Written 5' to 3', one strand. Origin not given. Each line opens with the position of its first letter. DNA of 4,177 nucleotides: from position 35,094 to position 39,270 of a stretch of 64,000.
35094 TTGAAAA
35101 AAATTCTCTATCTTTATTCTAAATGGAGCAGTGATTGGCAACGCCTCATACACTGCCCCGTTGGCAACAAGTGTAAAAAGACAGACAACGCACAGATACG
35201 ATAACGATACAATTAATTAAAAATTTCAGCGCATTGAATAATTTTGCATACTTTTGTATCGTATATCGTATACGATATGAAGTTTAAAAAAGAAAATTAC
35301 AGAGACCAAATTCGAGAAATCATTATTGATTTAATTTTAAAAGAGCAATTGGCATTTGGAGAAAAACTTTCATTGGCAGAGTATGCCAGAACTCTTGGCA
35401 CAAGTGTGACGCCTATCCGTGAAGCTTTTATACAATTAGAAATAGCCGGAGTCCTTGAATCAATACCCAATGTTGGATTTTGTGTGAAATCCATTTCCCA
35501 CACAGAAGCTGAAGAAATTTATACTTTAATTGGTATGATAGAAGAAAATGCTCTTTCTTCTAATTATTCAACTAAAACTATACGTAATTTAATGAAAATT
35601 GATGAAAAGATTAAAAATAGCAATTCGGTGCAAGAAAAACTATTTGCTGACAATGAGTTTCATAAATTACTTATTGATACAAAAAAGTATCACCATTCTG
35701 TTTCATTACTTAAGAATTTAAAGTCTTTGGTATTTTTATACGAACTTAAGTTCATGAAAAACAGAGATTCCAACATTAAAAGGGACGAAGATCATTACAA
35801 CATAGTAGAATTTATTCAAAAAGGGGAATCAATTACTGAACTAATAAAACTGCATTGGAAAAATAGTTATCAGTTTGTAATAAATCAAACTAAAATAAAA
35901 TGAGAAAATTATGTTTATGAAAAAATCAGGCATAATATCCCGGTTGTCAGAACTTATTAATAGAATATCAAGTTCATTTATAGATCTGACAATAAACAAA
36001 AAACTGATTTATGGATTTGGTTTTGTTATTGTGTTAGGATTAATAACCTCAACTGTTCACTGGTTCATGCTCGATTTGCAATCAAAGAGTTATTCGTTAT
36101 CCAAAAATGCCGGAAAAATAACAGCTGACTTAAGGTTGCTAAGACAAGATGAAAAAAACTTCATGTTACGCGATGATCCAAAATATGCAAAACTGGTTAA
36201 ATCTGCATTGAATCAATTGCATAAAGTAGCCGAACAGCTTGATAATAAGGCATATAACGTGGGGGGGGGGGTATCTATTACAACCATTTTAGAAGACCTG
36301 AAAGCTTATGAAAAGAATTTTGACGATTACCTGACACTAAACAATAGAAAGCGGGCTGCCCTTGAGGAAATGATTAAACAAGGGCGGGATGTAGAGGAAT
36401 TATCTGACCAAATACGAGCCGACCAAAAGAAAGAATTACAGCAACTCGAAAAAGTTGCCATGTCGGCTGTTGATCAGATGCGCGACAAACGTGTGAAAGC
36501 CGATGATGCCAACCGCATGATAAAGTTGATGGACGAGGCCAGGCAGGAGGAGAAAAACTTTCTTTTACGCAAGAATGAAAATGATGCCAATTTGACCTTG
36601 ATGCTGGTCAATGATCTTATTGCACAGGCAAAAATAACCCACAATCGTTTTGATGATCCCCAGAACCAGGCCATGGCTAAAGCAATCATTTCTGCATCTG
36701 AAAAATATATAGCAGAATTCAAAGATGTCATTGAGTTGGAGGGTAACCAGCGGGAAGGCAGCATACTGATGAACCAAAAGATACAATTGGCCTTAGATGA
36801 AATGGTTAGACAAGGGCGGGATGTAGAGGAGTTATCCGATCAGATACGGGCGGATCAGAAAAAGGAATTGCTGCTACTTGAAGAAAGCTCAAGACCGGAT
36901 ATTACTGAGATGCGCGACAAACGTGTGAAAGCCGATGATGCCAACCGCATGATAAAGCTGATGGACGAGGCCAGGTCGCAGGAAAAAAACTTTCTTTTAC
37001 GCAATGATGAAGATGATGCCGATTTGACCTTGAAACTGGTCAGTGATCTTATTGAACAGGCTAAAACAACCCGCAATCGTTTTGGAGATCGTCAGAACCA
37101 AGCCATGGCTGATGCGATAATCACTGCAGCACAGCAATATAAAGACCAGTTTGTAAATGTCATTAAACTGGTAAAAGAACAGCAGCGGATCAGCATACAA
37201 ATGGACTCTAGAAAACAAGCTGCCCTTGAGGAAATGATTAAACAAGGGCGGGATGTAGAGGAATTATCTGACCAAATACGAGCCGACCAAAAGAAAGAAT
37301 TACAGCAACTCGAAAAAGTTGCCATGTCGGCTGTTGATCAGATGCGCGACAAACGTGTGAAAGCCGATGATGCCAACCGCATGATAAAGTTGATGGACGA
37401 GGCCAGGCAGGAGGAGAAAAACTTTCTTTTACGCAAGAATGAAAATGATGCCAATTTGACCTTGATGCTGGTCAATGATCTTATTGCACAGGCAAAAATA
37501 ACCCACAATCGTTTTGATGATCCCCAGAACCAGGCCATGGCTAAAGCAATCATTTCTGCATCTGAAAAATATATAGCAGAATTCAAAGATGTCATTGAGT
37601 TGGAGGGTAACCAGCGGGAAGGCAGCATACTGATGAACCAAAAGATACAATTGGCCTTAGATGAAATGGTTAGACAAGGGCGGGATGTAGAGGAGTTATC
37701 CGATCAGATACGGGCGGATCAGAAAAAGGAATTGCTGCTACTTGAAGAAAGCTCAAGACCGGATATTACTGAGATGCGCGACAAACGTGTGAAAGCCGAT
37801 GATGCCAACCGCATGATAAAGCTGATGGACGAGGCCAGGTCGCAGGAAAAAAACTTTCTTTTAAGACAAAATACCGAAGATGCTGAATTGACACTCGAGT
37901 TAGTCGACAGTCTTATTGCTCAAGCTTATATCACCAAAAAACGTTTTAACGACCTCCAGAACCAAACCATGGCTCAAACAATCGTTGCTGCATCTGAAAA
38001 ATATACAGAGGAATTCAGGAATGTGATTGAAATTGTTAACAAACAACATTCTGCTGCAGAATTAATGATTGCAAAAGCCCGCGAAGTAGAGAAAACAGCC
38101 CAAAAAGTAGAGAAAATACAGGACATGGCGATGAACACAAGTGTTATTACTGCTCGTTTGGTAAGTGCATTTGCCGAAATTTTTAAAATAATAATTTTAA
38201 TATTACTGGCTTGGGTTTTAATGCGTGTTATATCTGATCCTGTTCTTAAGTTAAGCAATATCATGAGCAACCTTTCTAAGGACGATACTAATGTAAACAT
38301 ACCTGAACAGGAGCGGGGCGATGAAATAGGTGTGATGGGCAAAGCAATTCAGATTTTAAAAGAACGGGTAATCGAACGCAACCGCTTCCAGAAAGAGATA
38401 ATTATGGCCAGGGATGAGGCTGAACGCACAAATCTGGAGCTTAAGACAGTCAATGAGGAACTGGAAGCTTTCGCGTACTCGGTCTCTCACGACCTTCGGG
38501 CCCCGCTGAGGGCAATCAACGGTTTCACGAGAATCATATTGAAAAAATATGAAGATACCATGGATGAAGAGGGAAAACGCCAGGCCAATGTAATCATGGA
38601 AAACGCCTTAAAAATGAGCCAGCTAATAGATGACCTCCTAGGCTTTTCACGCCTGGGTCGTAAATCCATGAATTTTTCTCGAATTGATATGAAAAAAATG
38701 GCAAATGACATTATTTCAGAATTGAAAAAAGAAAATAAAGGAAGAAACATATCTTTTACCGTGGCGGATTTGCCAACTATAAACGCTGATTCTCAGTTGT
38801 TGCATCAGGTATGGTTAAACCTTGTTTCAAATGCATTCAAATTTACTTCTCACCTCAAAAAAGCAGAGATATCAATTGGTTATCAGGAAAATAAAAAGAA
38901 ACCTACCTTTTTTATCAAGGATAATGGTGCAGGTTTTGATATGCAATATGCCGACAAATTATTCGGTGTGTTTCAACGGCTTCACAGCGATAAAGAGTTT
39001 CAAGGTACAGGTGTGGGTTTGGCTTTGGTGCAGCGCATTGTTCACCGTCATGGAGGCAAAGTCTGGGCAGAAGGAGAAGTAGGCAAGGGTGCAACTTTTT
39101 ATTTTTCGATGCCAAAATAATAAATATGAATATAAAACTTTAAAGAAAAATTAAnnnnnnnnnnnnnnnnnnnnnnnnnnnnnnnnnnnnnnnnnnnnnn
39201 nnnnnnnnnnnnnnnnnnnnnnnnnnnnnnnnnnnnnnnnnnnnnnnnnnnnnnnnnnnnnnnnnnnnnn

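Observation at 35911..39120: Sensor kinase whose ~690-aa periplasmic region is a tandem array of five helical E-K-N-F-L-L-R modules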

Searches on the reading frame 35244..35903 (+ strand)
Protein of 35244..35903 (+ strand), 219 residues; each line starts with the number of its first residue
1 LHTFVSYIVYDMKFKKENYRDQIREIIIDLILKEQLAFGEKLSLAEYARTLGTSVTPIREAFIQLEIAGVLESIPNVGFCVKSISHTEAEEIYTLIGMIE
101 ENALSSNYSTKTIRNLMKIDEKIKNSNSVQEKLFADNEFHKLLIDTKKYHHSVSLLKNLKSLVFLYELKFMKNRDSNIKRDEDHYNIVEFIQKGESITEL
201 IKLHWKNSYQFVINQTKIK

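Call 9: search_protein_families(library=ncbifam, proteins=[window:35244-35900:+], max_evalue=0.01)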
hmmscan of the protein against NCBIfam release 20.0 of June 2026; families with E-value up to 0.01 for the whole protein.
window:35244-35900:+ (219 aa): 8 families
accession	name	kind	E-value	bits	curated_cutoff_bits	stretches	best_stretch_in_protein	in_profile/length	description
TIGR03338.1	phnR_burk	equivalog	1e-18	67.8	271.5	1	23-196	16-195/212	phosphonate utilization associated transcriptional regulator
NF052282.1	PLP_TF_PdxR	equivalog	1e-07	31.4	320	1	21-150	4-123/448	MocR-like pyridoxine biosynthesis transcription factor PdxR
NF008504.0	PRK11414.1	equivalog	1.3e-07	31.6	225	1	36-133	29-126/221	GntR family transcriptional regulator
NF007741.0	PRK10421.1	equivalog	6.8e-06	25.6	311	1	17-85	6-75/262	transcriptional regulator LldR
NF047563.1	modulin_PmtR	equivalog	2.9e-05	24.1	200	1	20-114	14-107/125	PSM export ABC transporter transcriptional regulator PmtR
NF053730.1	TransRegRv1152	equivalog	8.3e-05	22.5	170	1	18-87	16-86/120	Rv1152 family transcriptional regulator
NF007588.0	PRK10225.1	equivalog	0.00034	20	442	1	21-84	12-76/257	Uxu operon transcriptional regulator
NF008576.0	PRK11534.1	equivalog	0.0017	18.1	218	1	31-95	20-84/225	DNA-binding transcriptional regulator CsiR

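Call 51: find_encoding_contigs(protein=window:35244-35903:+, flank=10000, max_places=10)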
Protein window:35244-35903:+ (219 aa): no gene with exactly this product is on record in the collection.

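Call 52: find_encoding_contigs(protein=window:35277-35903:+, flank=10000, max_places=10)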
Protein window:35277-35903:+ (208 aa): 3 contigs read that carry it; 3 places shown.
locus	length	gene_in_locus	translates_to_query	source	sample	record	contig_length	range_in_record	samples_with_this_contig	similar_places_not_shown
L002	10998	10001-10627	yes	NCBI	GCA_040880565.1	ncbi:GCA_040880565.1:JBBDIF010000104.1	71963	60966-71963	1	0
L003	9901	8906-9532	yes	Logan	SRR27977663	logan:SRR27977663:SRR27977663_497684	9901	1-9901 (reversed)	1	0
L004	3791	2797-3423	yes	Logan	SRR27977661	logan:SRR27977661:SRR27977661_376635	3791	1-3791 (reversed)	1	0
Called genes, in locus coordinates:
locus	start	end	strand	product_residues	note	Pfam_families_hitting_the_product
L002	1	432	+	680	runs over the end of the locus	PF07695:7TMR-DISM_7TM, PF02518:HATPase_c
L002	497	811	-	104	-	-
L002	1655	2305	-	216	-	-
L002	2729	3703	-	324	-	PF01758:SBF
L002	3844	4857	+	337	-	PF04321:RmlD_sub_bind (weak), PF05368:NmrA (faint), PF01073:3Beta_HSD, PF01370:Epimerase, PF13460:NAD_binding_10, PF16363:GDP_Man_Dehyd, PF07993:NAD_binding_4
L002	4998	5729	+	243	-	-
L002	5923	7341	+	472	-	PF18990:DUF5723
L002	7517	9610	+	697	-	PF07676:PD40 (faint), PF25174:Beta-prop_THOC3 (faint), PF26549:Tricorn_N (weak), PF26550:Tricorn_2nd, PF26549:Tricorn_N, PF02129:Peptidase_S15 (faint), PF00561:Abhydrolase_1 (faint), PF00326:Peptidase_S9, +1 more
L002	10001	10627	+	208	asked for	PF00392:GntR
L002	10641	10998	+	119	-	?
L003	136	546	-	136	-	-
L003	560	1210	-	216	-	-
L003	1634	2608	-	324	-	PF01758:SBF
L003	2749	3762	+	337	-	PF04321:RmlD_sub_bind (weak), PF05368:NmrA (faint), PF01073:3Beta_HSD, PF01370:Epimerase, PF13460:NAD_binding_10, PF16363:GDP_Man_Dehyd, PF07993:NAD_binding_4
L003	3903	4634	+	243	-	-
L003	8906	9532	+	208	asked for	PF00392:GntR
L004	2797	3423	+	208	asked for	PF00392:GntR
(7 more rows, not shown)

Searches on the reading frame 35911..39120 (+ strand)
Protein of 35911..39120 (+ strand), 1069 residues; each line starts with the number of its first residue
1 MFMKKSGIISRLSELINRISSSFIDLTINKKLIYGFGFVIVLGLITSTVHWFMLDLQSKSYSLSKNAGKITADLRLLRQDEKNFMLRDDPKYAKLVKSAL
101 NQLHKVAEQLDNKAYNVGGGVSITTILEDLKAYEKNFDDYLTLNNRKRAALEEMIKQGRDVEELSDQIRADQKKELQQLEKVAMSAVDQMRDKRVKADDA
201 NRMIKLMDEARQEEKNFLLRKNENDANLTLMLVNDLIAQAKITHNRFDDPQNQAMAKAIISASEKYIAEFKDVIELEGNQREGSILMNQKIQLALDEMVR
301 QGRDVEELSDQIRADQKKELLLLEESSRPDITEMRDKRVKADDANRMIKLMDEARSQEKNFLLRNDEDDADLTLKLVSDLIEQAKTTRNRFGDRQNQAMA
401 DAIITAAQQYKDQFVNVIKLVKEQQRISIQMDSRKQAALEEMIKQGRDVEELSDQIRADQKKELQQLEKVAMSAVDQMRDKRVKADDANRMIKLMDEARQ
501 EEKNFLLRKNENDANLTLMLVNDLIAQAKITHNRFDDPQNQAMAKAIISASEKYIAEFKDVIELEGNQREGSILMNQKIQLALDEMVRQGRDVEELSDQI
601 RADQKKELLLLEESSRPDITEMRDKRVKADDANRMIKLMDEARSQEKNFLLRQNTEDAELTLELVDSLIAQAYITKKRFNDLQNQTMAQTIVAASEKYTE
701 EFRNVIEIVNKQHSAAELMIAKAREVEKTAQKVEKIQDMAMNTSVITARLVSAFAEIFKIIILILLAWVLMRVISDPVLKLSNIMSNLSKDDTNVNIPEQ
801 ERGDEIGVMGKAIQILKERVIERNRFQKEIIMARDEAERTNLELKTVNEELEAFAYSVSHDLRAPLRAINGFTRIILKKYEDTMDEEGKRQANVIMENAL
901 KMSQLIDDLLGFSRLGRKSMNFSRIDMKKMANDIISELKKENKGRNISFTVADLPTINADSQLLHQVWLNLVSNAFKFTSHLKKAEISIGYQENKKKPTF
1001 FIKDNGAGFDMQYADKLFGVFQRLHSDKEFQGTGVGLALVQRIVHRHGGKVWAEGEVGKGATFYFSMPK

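Call 5: search_protein_families(library=pfam, proteins=[window:35911-39117:+], max_evalue=1)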
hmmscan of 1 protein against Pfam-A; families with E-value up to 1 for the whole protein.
window:35911-39117:+ (1069 aa): 7 families
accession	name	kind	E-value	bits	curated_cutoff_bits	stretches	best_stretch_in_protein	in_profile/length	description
PF02518.31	HATPase_c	-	4e-23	82.4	26.4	1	960-1068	2-108/111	Histidine kinase-, DNA gyrase B-, and HSP90-like ATPase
PF00512.31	HisKA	-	8e-11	42.3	26.9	1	852-916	3-64/66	His Kinase A (phospho-acceptor) domain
PF00672.30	HAMP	-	8.7e-07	29.6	25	1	769-820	1-51/53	HAMP domain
PF16859.10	TetR_C_11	-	0.018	15.8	32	0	375-411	6-42/113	Tetracyclin repressor-like, C-terminal domain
PF04446.17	Thg1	-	0.31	11.4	29.2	0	245-292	35-82/130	tRNAHis guanylyltransferase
PF19330.4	DNER_C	-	0.32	11.7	27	0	385-423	64-102/105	Delta and Notch-like EGF-related receptor C-terminus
PF16591.11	HBM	-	0.84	9.4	29.8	1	66-271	16-209/254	Helical bimodular sensor domain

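Call 9: search_protein_families(library=ncbifam, proteins=[window:35911-39117:+], max_evalue=0.01)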
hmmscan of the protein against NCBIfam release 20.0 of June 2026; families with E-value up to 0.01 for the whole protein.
window:35911-39117:+ (1069 aa): 43 families (the best 25 are shown)
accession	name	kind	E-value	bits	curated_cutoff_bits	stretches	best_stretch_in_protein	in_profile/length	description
NF047465.1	hybrid_HK_LvrA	exception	9.5e-84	281.9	1200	1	843-1069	592-818/819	hybrid histidine kinase/response regulator LvrA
NF046044.1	PnpS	equivalog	9.7e-40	136.8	400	1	824-1068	148-390/390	two-component system histidine kinase PnpS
TIGR02966.1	phoR_proteo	equivalog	2e-39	135.5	334.2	1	829-1066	97-332/333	phosphate regulon sensor histidine kinase PhoR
NF006800.0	PRK09303.1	equivalog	1e-37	130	342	1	738-1068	44-376/383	histidine kinase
NF008468.0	PRK11360.1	equivalog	3.4e-35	121.5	646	1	855-1068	400-607/616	two-component system sensor histidine kinase AtoS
NF033092.0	HK_WalK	equivalog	3.6e-32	111.7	725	1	845-1068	366-593/594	cell wall metabolism sensor histidine kinase WalK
NF041880.1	EPS_EpsF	equivalog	1.1e-31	110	900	1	835-1068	258-492/492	response regulator EpsF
NF008302.0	PRK11091.1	equivalog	1.9e-29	102.4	838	1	835-1066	265-502/779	aerobic respiration two-component sensor histidine kinase ArcB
TIGR02956.1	TMAO_torS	equivalog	1.1e-28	99.9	676.5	1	853-1068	466-681/967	TMAO reductase system sensor histidine kinase/response regulator TorS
NF045595.1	HK_scytonemin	equivalog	2.6e-28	98.8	865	1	844-1068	408-634/637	scytonemin biosynthesis sensor histidine kinase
NF007793.0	PRK10490.1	equivalog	6e-28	97.3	1123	1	820-1068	641-881/895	two-component system sensor histidine kinase KdpD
NF008312.0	PRK11100.1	equivalog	8.6e-28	97.4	356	1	757-1063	189-468/477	two-component system sensor histidine kinase CreC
NF041735.1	hist_kin_RppB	equivalog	1.6e-26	93.1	400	1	852-1068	217-438/438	two-component system sensor histidine kinase RppB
NF038297.2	hybrid_HK_HrmK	equivalog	2e-26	92.8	725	1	660-1068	40-456/607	hybrid histidine kinase/response regulator HrmK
NF045911.1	TCSHisKinNblS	equivalog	2.2e-26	92.4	1000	1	809-1067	349-618/621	two-component system sensor histidine kinase NblS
NF040691.1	MtrAB_MtrB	equivalog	5.1e-26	91.8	450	1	672-1069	106-492/507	MtrAB system histidine kinase MtrB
NF008235.0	PRK11006.1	equivalog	1.2e-23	83.7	390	1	828-1069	186-423/431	phosphate regulon sensor histidine kinase PhoR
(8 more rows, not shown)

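Call 81: find_encoding_contigs(protein=window:35911-39120:+, flank=2000, max_places=5)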
Protein window:35911-39120:+ (1069 aa): no gene with exactly this product is on record in the collection.
